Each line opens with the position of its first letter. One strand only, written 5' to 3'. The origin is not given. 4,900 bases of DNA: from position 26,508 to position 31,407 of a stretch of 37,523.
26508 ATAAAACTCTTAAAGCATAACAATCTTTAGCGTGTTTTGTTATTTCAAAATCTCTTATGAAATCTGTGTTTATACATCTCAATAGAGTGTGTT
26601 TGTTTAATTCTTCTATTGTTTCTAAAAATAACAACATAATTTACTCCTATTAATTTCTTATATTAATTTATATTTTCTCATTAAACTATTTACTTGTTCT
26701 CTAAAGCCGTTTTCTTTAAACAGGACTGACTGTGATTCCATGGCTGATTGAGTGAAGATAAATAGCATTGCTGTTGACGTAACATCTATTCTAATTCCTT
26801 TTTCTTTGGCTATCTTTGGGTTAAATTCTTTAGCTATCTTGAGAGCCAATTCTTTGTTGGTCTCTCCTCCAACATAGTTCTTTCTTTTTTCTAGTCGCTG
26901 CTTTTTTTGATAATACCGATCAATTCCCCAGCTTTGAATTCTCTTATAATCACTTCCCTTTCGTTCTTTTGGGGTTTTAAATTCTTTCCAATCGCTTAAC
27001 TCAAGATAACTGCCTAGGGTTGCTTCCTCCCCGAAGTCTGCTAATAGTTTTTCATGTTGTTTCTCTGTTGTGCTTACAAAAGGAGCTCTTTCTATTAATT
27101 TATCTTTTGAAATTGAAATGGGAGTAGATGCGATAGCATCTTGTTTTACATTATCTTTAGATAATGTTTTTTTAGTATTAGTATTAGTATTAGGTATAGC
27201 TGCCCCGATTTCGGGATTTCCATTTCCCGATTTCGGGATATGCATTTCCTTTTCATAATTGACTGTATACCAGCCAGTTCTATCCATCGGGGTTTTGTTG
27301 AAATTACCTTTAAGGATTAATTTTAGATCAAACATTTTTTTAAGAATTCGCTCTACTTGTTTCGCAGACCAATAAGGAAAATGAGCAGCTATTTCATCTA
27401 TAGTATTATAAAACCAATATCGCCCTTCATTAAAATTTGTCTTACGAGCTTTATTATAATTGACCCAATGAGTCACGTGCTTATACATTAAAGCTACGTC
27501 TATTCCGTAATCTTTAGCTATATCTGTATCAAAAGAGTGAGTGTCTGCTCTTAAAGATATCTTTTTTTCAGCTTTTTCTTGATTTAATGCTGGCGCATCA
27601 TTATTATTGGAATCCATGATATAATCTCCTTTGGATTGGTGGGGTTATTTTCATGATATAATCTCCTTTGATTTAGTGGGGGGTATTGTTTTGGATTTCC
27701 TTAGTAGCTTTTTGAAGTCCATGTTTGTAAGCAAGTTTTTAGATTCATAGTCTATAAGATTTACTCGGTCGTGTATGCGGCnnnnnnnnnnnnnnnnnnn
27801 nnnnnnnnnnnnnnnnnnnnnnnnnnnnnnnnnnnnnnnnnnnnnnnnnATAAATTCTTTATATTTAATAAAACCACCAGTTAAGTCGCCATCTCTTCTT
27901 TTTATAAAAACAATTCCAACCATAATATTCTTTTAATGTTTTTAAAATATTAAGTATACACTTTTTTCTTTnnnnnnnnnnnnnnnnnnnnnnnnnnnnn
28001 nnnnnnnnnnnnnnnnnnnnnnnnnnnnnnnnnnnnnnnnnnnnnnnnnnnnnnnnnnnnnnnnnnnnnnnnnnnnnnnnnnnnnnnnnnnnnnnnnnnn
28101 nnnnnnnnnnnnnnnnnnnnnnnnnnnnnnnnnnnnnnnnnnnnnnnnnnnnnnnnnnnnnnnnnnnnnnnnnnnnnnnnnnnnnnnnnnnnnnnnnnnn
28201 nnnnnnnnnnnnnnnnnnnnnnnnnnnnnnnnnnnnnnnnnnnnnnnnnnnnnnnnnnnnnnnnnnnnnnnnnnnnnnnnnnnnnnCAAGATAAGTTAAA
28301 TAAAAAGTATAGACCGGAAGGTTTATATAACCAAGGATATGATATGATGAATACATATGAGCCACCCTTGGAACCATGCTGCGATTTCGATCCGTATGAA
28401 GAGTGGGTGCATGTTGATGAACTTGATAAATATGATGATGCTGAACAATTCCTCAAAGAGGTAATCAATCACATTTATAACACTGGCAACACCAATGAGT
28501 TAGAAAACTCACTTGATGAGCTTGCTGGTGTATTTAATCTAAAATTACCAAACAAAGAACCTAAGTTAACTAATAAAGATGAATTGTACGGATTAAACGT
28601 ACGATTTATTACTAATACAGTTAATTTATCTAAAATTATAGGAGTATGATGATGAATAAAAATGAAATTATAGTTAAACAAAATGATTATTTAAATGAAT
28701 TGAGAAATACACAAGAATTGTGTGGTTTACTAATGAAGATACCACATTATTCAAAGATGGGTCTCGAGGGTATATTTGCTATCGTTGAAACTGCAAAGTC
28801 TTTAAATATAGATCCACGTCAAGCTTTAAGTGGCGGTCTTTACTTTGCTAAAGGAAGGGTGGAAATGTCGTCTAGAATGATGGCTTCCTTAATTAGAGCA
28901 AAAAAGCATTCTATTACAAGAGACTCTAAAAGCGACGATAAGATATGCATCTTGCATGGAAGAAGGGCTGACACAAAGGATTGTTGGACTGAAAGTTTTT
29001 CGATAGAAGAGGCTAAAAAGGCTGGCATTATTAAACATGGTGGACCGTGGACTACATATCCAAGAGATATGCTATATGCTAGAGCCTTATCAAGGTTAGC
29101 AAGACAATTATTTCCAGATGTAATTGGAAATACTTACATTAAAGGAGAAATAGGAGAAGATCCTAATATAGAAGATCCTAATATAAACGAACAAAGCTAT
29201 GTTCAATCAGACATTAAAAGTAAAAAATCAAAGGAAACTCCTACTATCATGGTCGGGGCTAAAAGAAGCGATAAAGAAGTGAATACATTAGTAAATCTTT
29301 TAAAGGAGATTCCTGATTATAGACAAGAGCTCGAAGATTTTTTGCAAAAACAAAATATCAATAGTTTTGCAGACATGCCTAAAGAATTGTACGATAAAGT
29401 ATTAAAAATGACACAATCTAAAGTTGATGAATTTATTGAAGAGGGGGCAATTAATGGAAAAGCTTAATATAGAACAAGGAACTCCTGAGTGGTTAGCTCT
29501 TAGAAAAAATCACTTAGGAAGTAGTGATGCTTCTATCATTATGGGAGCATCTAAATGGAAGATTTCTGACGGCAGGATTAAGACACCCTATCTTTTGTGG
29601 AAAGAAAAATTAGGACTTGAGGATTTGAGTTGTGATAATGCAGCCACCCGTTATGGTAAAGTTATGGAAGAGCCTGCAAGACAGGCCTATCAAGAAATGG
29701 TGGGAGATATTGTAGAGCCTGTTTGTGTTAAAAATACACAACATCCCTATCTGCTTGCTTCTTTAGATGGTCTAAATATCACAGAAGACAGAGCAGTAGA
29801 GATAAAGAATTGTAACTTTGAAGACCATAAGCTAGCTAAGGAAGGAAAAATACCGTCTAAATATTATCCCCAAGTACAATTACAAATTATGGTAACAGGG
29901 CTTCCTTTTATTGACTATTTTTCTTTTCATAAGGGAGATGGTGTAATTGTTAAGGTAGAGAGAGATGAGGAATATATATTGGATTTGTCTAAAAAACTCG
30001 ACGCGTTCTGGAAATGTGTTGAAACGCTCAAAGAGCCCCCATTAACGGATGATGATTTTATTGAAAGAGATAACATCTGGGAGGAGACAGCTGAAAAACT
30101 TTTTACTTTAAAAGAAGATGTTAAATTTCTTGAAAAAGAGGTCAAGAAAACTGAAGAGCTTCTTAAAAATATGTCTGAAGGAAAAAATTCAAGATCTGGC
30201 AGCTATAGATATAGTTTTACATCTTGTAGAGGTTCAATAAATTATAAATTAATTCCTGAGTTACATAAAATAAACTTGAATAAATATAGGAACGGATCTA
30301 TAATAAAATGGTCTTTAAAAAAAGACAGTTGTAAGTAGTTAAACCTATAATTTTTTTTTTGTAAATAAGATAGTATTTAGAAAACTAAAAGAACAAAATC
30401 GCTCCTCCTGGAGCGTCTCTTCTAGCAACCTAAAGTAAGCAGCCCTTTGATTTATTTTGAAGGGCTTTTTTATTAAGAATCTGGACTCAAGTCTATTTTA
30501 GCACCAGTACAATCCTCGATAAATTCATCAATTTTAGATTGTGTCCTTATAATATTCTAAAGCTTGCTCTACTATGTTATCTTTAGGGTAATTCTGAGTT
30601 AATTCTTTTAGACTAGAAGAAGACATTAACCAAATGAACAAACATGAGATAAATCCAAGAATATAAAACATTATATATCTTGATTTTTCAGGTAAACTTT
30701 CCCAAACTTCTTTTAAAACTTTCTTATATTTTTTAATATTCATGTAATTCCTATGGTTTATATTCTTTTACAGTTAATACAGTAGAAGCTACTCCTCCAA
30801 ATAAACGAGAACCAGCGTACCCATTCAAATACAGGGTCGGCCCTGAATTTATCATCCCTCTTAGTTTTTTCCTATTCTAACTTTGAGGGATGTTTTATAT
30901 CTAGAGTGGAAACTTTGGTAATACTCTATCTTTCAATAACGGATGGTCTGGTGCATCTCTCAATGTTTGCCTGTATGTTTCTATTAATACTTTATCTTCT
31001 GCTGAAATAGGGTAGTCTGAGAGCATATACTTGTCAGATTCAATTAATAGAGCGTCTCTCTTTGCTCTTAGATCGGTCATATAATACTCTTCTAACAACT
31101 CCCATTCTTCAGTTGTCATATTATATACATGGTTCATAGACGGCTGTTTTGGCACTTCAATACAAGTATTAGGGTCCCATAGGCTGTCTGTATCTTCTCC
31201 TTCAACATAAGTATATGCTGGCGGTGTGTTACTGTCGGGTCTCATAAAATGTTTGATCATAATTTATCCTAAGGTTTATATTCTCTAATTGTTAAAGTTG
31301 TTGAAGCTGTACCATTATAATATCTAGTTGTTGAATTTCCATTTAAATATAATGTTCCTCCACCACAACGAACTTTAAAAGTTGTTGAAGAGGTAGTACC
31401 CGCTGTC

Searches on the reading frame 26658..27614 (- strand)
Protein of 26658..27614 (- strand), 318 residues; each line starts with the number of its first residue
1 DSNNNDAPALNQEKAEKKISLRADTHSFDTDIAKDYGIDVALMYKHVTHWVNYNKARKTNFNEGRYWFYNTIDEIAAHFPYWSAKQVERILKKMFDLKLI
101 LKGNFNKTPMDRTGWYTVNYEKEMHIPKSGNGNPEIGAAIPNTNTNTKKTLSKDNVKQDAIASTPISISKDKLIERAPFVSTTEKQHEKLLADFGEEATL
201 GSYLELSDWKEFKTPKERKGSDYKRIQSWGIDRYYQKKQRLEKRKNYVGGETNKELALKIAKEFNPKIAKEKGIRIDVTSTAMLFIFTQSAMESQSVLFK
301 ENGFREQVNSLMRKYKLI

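Call 16: search_protein_families(library=phrogs, proteins=[window:26658-27614:-], max_evalue=0.001)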
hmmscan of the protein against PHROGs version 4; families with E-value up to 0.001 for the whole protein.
window:26658-27614:- (318 aa): 4 families
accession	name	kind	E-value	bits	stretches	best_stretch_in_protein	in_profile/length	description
phrog_11233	-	DNA, RNA and nucleotide metabolism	1.6e-30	107.6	1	24-186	2-153/297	replication initiation protein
phrog_6493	-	DNA, RNA and nucleotide metabolism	2.3e-18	67.5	1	32-160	18-132/261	DnaD-like helicase loader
phrog_428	-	DNA, RNA and nucleotide metabolism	5.6e-13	49.8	1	29-155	94-220/455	replication initiation protein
phrog_13246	-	DNA, RNA and nucleotide metabolism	8.2e-07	29.8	1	168-245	154-229/250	replisome organizer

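Call 17: search_protein_families(library=pfam, proteins=[window:26658-27614:-], max_evalue=0.001)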
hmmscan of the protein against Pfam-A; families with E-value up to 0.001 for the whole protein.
window:26658-27614:- (318 aa): 0 families

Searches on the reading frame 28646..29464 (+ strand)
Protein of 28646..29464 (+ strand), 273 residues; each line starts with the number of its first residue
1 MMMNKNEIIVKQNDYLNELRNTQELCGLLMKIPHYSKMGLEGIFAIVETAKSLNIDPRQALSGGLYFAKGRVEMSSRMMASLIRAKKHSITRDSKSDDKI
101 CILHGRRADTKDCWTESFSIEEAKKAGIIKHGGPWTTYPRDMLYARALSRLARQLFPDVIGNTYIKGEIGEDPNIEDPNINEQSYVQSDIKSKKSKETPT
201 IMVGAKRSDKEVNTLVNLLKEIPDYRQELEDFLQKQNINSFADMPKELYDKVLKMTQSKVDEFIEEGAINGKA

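Call 16: search_protein_families(library=phrogs, proteins=[window:28646-29464:+], max_evalue=0.001)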
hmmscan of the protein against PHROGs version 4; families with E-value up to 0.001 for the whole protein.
window:28646-29464:+ (273 aa): 4 families
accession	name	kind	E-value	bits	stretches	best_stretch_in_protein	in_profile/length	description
phrog_561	-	DNA, RNA and nucleotide metabolism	1.5e-15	58.6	1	45-238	331-527/633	RecT-like ssDNA annealing protein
phrog_4171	-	DNA, RNA and nucleotide metabolism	1.5e-12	48.9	1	52-161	76-201/392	RecT-like ssDNA annealing protein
phrog_252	-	DNA, RNA and nucleotide metabolism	2e-05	25.3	1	112-211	124-215/263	Bet-like ssDNA annealing protein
phrog_10056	-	DNA, RNA and nucleotide metabolism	0.00031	21.3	1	99-191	120-208/302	RecT-like ssDNA annealing protein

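Call 17: search_protein_families(library=pfam, proteins=[window:28646-29464:+], max_evalue=0.001)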
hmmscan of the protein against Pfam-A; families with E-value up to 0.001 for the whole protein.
window:28646-29464:+ (273 aa): 1 family
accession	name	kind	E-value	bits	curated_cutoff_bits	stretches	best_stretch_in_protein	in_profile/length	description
PF03837.19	RecT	-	1.7e-05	24.9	24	1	106-177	121-195/198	RecT family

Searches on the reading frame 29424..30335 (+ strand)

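Call 16: search_protein_families(library=phrogs, proteins=[window:29424-30335:+], max_evalue=0.001)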
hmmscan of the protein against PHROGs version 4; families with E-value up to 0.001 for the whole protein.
window:29424-30335:+ (304 aa): 4 families
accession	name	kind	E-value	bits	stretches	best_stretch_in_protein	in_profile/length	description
phrog_434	-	DNA, RNA and nucleotide metabolism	1.1e-52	180.4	1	10-298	47-359/372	RecE-like recombination exonuclease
phrog_7655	-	DNA, RNA and nucleotide metabolism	1.1e-20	75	1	11-161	1-145/551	RecE-like recombination exonuclease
phrog_149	-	DNA, RNA and nucleotide metabolism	3.4e-20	73.1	1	10-206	591-800/1242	exonuclease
phrog_19855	-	head and packaging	1.9e-05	23.4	1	15-159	461-597/1257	virion structural protein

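Call 17: search_protein_families(library=pfam, proteins=[window:29424-30335:+], max_evalue=0.001)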
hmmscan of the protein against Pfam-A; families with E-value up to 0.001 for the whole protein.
window:29424-30335:+ (304 aa): 1 family
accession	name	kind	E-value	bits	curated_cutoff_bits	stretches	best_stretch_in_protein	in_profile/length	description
PF09588.16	YqaJ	-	2.1e-22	80.5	22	1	22-160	1-149/150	YqaJ-like viral recombinase domain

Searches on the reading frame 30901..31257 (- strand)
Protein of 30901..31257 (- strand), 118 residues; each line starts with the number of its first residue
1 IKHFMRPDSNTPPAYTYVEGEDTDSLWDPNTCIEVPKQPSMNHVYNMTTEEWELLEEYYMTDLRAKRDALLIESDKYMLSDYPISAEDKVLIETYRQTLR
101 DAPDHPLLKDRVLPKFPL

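Call 68: search_protein_families(library=pfam, proteins=[window:30901-31257:-], max_evalue=0.01)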
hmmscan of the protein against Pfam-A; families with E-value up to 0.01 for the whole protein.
window:30901-31257:- (118 aa): 1 family
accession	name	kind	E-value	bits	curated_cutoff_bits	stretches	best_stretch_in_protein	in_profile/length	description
PF16778.10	Phage_tail_APC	-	2.5e-13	50.1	26.6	1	62-105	3-46/60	Phage tail assembly chaperone protein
